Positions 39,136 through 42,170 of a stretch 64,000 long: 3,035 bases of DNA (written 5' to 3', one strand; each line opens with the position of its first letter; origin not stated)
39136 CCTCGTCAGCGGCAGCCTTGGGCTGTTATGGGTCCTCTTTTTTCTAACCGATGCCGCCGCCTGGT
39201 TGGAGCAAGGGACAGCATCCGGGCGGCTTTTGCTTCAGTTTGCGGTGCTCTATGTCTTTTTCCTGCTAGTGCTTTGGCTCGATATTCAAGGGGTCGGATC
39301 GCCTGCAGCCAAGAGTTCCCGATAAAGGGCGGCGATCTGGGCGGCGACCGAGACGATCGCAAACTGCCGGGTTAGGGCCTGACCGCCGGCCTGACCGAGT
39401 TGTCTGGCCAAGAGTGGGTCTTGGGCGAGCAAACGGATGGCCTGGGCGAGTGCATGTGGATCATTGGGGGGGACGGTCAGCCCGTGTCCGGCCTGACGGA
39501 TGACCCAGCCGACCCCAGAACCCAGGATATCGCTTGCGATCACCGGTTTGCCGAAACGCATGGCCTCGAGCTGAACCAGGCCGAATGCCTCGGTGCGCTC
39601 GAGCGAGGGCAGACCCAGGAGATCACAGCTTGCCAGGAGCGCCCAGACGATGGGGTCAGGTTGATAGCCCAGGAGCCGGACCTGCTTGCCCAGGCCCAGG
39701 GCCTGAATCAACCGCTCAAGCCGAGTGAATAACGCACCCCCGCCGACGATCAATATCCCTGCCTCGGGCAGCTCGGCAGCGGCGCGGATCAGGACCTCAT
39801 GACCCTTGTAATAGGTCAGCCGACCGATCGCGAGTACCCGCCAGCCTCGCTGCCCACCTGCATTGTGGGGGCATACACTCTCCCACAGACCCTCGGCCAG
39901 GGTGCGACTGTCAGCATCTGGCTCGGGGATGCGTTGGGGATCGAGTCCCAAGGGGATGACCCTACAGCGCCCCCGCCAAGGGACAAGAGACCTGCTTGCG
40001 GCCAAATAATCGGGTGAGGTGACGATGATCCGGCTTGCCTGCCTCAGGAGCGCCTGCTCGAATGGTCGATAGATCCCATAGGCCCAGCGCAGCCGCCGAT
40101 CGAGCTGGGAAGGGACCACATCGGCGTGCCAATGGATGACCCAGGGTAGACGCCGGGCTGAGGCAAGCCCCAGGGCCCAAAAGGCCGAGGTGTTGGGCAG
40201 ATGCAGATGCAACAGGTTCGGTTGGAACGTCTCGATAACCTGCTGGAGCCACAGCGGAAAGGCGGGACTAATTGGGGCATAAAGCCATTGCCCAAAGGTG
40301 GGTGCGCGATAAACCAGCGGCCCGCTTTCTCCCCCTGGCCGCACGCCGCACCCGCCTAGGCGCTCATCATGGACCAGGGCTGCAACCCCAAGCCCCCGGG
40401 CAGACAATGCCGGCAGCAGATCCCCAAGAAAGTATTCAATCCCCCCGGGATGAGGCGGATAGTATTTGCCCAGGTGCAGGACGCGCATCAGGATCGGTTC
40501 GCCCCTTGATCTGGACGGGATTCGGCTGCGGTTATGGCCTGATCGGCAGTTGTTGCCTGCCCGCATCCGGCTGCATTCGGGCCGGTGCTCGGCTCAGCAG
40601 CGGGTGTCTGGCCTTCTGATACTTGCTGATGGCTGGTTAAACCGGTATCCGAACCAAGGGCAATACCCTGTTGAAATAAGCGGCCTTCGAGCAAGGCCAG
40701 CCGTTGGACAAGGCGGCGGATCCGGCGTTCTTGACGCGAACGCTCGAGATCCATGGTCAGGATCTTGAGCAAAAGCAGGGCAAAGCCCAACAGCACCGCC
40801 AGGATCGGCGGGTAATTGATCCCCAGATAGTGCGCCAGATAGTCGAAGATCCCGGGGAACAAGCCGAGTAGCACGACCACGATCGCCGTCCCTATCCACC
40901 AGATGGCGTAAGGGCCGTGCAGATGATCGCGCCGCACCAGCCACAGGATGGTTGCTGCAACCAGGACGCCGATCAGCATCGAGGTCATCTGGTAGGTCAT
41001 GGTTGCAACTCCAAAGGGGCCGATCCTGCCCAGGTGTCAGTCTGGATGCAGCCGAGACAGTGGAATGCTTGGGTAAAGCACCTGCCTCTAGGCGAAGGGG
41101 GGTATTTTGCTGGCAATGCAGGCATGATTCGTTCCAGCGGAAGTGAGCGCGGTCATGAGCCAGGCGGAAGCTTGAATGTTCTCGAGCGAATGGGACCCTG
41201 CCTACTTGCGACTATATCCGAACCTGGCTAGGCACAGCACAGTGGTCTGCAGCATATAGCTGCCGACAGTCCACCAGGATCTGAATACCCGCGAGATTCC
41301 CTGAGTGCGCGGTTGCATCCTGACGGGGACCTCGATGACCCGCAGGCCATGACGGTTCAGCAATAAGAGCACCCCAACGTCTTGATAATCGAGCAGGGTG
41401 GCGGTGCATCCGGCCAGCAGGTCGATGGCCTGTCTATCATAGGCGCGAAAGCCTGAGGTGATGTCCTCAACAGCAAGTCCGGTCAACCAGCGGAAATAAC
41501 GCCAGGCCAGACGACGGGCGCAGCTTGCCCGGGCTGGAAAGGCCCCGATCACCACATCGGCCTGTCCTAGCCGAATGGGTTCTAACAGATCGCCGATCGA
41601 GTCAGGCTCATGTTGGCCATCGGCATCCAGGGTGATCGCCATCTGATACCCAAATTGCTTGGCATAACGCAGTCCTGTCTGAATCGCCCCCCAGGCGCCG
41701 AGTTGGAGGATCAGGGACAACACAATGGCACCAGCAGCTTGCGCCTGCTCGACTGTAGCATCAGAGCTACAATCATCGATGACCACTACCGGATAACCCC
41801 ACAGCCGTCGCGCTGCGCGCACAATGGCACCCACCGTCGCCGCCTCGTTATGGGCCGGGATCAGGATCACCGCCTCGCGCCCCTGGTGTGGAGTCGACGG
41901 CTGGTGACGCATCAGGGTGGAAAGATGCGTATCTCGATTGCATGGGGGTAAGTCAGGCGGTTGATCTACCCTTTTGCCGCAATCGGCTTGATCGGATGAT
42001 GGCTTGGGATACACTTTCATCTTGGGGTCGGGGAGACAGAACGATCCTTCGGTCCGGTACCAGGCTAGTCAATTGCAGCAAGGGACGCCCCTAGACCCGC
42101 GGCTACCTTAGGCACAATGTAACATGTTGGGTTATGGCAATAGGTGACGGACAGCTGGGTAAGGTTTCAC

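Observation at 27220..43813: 16.6-kb envelope/protein-glycosylation island directly flanking the flagellar filament genes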

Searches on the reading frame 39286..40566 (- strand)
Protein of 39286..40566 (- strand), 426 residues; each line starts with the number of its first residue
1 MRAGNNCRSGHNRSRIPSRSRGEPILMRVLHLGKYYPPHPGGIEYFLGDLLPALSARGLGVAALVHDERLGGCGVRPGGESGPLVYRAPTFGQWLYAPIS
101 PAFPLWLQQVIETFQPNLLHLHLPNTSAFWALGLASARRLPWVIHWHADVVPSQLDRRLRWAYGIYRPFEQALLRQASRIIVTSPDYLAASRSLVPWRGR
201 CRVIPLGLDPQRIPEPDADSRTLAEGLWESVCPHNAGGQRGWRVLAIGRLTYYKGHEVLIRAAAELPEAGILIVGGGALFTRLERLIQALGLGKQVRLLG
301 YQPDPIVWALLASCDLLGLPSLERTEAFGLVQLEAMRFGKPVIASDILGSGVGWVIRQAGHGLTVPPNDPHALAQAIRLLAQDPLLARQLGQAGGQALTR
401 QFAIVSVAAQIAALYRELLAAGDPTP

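Call 4: search_protein_families(library=pfam, proteins=[window:39286-40566:-], max_evalue=0.01)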
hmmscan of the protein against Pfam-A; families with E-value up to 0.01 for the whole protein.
window:39286-40566:- (426 aa): 6 families
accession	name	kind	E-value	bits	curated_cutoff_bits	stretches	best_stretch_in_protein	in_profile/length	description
PF00534.26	Glycos_transf_1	-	1.4e-35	122.8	26.4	1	243-394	17-169/172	Glycosyl transferases group 1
PF13692.12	Glyco_trans_1_4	-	3.7e-28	99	27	1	243-383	3-142/142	Glycosyl transferases group 1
PF13579.12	Glyco_trans_4_4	-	2e-21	77.4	29.7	1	41-207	1-158/158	Glycosyl transferase 4-like domain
PF13439.12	Glyco_transf_4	-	7.7e-18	65.5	28.5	1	40-212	1-170/170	Glycosyltransferase Family 4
PF20706.3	GT4-conflict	-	9.7e-08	31.8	26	1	236-359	192-323/385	Family 4 Glycosyltransferase in conflict systems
PF13477.12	Glyco_trans_4_2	-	0.0029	18.2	23.4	1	107-184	66-139/139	Glycosyl transferase 4-like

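Call 9: search_protein_families(library=ncbifam, proteins=[window:39286-40566:-], max_evalue=0.01)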
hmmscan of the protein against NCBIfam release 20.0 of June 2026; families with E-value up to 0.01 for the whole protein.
window:39286-40566:- (426 aa): 35 families (the best 25 are shown)
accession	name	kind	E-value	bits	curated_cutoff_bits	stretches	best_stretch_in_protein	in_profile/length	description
NF041876.1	EPS_EpsE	equivalog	5.5e-27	95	400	1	240-409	213-387/389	exopolysaccharide biosynthesis GT4 family glycosyltransferase EpsE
TIGR03088.1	stp2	hypoth_equivalog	1.3e-23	83.7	409.05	1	173-419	128-374/374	TIGR03088 family PEP-CTERM/XrtA system glycosyltransferase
TIGR03449.1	mycothiol_MshA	equivalog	5.3e-19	68.4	462.5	1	244-419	223-404/406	D-inositol-3-phosphate glycosyltransferase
TIGR04063.1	stp3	hypoth_equivalog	2.1e-18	66.4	442.05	1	107-419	84-396/397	TIGR04063 family PEP-CTERM/XrtA system glycosyltransferase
TIGR03999.1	thiol_BshA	equivalog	5.3e-17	61.8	273.7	1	268-419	229-374/375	N-acetyl-alpha-D-glucosaminyl L-malate synthase BshA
NF050063.1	ProtGlycPglJ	equivalog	3.5e-14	52.8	500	1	244-410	197-358/363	N-acetylgalactosamine-N,N'-diacetylbacillosaminyl-diphospho-undecaprenol 4-alpha-N-acetylgalactosaminyltransferase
TIGR04047.1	MSMEG_0565_glyc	hypoth_equivalog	9.5e-14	51.3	259.85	1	197-416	157-372/373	MSMEG_0565 family glycosyltransferase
NF047684.1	TeichurnBiosyTuaC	equivalog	4.6e-13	48.9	550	1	113-419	106-390/391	teichuronic acid biosynthesis protein TuaC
NF053787.1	GlcN_PG_synth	equivalog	8.8e-13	47.8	480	1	108-419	75-360/361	N-acetylglucosaminyl phosphatidylglycerol synthase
TIGR02149.1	glgA_Coryne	subfamily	1e-12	47.9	302.4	1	243-418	206-390/391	glycogen synthase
TIGR04005.1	wcaL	equivalog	1.2e-11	44.1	537.6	1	243-382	224-369/406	colanic acid biosynthesis glycosyltransferase WcaL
NF038295.1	EPS_HpsP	equivalog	1e-10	41.2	550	1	106-418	85-387/388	hormogonium polysaccharide biosynthesis glycosyltransferase HpsP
TIGR02095.1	glgA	subfamily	2.8e-10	39.5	328.45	1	245-417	298-476/477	glycogen/starch synthase, ADP-glucose type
NF007640.0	PRK10307.1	subfamily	4.7e-10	39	276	1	245-411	233-400/411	WcaI family glycosyltransferase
NF038298.1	EPS_HpsO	equivalog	1.2e-09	37.4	575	1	246-419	206-388/388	hormogonium polysaccharide biosynthesis glycosyltransferase HpsO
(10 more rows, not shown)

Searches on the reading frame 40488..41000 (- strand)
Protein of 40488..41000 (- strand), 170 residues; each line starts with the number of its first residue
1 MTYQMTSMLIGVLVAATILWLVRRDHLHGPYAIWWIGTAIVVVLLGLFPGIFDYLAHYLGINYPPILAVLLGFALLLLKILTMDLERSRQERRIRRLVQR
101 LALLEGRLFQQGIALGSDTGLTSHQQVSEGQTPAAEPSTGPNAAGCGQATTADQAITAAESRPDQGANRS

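Call 4: search_protein_families(library=pfam, proteins=[window:40488-41000:-], max_evalue=0.01)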
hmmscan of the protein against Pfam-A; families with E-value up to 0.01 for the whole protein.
window:40488-41000:- (170 aa): 1 family
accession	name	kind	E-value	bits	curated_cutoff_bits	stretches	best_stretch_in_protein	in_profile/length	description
PF10066.14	DUF2304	-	6.3e-27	94.3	25.5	1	3-105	2-104/106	Uncharacterized conserved protein (DUF2304)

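Call 9: search_protein_families(library=ncbifam, proteins=[window:40488-41000:-], max_evalue=0.01)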
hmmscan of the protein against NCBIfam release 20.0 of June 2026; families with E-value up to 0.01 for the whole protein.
window:40488-41000:- (170 aa): 0 families

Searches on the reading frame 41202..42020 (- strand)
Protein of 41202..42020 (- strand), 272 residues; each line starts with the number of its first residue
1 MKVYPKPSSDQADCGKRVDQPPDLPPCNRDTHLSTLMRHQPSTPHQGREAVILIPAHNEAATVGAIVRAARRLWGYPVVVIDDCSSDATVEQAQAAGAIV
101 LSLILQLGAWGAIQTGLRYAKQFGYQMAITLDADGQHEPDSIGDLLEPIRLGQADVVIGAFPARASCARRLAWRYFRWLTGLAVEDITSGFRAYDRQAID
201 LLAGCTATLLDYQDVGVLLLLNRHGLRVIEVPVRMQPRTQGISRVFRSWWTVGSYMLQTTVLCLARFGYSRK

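Call 5: search_protein_families(library=pfam, proteins=[window:41202-42020:-], max_evalue=0.01)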
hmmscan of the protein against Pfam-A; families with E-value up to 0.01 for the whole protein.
window:41202-42020:- (272 aa): 1 family
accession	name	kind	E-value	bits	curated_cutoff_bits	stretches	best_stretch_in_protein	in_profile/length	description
PF00535.33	Glycos_transf_2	-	1.1e-18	68.2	23.3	1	52-177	2-131/168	Glycosyl transferase family 2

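Call 10: search_protein_families(library=ncbifam, proteins=[window:41202-42020:-], max_evalue=0.01)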
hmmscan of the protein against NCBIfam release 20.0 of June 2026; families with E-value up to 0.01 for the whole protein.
window:41202-42020:- (272 aa): 12 families
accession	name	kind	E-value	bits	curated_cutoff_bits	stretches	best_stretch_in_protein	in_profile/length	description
NF058614.1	PPMAGASynPpgS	equivalog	4.9e-24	85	370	1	51-234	3-195/226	polyprenyl-phospho-N-acetylgalactosaminyl synthase PpgS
TIGR04182.1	glyco_TIGR04182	equivalog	1.7e-21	76.9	325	1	51-241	3-196/293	S-layer glycoprotein N-glycosyltransferase AglJ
NF010496.0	PRK13915.1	equivalog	1.4e-09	37.5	262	1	34-102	22-90/307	glucosyl-3-phosphoglycerate synthase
NF007986.1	PRK10714.1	equivalog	2.4e-09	36.6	529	1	51-244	9-209/316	undecaprenyl-phosphate 4-deoxy-4-formamido-L-arabinose transferase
NF041391.1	DPhHxTase_Halo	equivalog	1.8e-08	33.7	375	1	56-238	3-186/213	dolichyl-phosphate hexose transferase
TIGR03469.1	HpnB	hypoth_equivalog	1.5e-06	27.5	379.25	1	43-156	39-167/386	hopene-associated glycosyltransferase HpnB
NF041865.1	EpsU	equivalog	3.7e-06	26.2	700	1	35-127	22-124/394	exopolysaccharide biosynthesis GT2 family glycosyltransferase EpsU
TIGR04283.1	glyco_like_mftF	equivalog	0.0001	22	182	1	52-102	3-55/221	TIGR04283 family arsenosugar biosynthesis glycosyltransferase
TIGR03965.1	mycofact_glyco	equivalog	0.00011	21.2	280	1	35-121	61-154/467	mycofactocin biosynthesis glycosyltransferase MftF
TIGR03937.1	PgaC_IcaA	equivalog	0.00037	19.6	422.3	1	43-142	40-143/407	poly-beta-1,6-N-acetyl-D-glucosamine synthase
NF047588.1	GlcsyltransPgfSStrep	equivalog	0.0032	16.7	500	1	73-202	32-167/308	glycosyltransferase PgfS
NF041875.1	EPS_EpsD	equivalog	0.0069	15.8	370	1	68-173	23-128/325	exopolysaccharide biosynthesis glycosyltransferase EpsD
